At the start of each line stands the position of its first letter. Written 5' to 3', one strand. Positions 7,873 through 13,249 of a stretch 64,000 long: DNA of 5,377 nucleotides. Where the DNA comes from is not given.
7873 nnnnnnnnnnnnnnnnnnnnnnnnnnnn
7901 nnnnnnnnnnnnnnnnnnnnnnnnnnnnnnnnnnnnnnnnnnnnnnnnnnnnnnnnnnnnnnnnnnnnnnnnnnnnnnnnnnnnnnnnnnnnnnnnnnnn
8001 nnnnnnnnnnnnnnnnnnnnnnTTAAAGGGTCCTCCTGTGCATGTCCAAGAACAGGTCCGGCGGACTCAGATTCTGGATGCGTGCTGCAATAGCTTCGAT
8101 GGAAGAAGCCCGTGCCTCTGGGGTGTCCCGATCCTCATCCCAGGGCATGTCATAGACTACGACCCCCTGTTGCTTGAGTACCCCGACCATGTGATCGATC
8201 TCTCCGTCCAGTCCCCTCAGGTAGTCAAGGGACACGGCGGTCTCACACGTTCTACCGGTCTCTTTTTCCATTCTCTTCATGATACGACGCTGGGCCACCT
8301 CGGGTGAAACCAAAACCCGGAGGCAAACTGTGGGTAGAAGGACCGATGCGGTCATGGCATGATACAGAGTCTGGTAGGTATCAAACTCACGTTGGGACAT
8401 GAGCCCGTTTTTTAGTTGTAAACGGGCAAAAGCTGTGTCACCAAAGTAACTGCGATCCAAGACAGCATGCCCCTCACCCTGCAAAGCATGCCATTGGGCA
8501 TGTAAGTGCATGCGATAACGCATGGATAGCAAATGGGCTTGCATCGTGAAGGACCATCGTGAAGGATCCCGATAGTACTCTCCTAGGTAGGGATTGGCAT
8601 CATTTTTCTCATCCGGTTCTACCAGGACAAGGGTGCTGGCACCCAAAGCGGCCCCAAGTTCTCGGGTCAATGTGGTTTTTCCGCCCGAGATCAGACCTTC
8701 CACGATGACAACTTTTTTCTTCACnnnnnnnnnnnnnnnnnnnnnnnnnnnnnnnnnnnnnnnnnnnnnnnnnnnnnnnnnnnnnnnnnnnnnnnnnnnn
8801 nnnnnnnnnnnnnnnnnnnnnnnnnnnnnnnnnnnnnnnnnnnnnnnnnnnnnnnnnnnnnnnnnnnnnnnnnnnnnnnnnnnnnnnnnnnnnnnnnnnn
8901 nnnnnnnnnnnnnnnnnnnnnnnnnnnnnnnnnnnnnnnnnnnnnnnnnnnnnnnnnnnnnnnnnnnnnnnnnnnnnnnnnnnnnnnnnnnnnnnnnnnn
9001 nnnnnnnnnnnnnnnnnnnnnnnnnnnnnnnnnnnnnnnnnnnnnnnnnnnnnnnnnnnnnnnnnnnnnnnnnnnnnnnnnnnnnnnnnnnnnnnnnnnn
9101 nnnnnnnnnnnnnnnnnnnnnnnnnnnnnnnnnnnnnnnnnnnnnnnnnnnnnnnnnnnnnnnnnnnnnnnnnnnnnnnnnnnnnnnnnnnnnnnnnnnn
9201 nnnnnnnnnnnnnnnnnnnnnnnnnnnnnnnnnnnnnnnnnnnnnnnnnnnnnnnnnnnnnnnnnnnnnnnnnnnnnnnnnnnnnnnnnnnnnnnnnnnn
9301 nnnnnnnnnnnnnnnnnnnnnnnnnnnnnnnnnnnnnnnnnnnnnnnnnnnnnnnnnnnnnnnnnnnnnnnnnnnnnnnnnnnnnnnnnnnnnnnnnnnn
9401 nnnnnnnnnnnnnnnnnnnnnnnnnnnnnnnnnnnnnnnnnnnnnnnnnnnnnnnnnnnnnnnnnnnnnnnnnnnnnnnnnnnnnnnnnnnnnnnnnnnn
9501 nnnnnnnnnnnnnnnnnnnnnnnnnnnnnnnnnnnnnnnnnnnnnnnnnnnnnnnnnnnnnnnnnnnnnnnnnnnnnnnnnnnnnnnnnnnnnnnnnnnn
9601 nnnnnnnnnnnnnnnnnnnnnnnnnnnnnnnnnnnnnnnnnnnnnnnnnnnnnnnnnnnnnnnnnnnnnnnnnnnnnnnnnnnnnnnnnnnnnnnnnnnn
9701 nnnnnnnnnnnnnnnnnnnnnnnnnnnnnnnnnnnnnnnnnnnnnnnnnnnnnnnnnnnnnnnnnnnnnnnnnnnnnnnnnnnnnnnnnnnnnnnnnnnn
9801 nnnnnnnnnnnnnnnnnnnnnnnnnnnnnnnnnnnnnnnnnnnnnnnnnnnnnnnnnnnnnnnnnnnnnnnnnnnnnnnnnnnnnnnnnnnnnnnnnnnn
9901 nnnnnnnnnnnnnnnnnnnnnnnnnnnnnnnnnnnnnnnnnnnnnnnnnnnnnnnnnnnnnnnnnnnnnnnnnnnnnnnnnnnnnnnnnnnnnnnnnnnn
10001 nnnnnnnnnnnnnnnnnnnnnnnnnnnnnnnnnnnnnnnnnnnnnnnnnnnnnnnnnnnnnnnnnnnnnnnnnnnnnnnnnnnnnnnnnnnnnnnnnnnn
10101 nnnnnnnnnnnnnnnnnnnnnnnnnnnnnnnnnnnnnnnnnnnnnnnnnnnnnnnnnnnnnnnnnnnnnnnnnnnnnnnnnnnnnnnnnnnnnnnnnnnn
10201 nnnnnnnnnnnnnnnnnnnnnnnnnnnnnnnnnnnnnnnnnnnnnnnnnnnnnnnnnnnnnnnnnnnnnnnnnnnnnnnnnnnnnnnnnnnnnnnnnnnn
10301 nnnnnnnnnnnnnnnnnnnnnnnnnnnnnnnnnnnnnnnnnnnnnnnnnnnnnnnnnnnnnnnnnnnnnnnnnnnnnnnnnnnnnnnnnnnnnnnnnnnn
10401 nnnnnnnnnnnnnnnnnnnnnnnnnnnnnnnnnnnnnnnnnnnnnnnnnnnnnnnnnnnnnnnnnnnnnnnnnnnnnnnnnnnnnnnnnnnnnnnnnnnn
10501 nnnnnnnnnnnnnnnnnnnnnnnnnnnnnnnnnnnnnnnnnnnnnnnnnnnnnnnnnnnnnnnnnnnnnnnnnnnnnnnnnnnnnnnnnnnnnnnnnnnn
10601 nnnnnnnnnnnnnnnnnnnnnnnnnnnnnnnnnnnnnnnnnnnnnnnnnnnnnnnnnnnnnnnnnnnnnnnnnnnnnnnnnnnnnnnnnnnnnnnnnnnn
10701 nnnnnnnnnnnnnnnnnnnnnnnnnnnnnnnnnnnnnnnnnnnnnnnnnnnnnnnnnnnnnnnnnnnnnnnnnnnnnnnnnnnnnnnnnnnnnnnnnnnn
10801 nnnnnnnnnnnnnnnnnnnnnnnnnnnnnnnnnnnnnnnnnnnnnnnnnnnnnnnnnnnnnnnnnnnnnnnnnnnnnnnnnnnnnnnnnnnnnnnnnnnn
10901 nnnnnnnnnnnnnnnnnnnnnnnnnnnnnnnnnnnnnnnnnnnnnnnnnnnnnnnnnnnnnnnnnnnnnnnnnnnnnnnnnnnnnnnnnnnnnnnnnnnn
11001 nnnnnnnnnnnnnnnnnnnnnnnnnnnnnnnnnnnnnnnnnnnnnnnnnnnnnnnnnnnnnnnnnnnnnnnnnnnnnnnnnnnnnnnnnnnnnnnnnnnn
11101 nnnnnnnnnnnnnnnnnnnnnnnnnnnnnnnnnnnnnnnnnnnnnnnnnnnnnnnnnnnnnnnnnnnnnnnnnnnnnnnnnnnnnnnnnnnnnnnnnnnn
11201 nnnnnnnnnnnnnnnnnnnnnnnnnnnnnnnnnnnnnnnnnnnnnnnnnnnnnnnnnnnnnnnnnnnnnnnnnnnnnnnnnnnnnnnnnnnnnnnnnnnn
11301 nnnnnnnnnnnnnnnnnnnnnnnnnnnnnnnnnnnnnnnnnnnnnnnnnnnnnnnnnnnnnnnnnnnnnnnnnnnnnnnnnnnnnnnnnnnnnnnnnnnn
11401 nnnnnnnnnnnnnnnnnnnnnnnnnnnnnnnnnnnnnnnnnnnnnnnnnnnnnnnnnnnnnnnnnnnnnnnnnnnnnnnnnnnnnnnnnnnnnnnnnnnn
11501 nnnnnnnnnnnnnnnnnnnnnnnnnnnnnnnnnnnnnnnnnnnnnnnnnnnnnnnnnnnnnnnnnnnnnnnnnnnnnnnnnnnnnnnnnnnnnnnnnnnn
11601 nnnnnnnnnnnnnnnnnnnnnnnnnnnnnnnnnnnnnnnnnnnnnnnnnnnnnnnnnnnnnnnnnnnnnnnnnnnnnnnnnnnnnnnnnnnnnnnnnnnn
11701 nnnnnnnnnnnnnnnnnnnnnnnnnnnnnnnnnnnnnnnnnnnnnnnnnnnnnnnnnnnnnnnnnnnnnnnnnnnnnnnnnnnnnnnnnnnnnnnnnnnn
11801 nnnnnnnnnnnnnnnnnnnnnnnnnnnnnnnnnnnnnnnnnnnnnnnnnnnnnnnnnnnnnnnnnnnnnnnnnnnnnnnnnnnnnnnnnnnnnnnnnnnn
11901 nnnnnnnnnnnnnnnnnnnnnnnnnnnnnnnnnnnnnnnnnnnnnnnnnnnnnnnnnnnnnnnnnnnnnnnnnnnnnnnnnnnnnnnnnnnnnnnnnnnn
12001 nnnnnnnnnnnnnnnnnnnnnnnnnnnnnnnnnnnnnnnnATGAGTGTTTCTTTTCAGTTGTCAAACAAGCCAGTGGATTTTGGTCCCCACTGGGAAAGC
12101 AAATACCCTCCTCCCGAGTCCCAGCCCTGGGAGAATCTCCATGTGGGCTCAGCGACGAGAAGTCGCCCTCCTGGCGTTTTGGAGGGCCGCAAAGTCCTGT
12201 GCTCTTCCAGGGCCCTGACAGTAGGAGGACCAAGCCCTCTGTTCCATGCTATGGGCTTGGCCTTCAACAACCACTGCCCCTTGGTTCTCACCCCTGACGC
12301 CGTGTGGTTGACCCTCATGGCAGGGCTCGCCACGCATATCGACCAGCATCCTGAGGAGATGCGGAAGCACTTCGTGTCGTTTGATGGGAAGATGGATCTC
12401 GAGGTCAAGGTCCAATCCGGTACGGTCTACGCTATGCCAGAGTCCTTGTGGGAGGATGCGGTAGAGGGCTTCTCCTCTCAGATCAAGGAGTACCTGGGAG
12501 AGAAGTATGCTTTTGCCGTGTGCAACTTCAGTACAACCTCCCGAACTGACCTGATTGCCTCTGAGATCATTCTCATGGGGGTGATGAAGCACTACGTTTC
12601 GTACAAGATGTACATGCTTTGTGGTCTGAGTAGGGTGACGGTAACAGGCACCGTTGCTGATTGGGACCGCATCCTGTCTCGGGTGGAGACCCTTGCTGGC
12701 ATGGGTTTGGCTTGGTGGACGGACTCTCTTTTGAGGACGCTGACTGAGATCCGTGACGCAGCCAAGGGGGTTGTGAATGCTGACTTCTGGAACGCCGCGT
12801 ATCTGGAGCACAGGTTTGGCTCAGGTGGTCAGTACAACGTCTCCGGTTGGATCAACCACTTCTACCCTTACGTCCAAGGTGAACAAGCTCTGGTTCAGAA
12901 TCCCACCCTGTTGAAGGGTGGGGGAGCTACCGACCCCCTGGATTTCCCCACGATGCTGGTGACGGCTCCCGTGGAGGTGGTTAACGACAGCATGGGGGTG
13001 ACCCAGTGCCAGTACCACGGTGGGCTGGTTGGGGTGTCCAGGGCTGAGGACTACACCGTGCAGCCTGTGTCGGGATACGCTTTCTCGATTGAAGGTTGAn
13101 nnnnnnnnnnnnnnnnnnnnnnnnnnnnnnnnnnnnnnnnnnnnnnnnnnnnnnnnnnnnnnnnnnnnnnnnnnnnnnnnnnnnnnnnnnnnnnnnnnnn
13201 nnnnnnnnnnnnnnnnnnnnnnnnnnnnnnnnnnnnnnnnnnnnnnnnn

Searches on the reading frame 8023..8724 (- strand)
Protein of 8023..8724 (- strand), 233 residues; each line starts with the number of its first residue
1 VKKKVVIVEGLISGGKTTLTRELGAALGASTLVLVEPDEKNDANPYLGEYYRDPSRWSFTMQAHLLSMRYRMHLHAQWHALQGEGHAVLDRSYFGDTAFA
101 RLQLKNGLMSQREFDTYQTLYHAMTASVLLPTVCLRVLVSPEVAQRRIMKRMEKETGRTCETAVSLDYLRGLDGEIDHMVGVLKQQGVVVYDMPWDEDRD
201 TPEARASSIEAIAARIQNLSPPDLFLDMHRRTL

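Call 108: search_protein_families(library=phrogs, proteins=[window:8023-8724:-], max_evalue=0.001)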
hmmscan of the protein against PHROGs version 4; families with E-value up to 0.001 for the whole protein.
window:8023-8724:- (233 aa): 1 family
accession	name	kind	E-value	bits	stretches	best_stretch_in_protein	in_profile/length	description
phrog_761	-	other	6.2e-15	56.7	1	1-218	17-217/362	thymidylate kinase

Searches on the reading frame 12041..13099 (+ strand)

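Call 38: search_protein_families(library=phrogs, proteins=[window:12041-13099:+], max_evalue=0.00001)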
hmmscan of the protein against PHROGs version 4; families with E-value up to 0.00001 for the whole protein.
window:12041-13099:+ (352 aa): 0 families

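Call 40: search_protein_families(library=pfam, proteins=[window:12041-13099:+], max_evalue=0.001)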
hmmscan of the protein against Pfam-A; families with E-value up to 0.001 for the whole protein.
window:12041-13099:+ (352 aa): 1 family
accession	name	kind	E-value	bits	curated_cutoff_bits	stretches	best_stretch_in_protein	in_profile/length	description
PF14388.11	DUF4419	-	4.7e-62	210.6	25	1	66-347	2-302/303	Domain of unknown function (DUF4419)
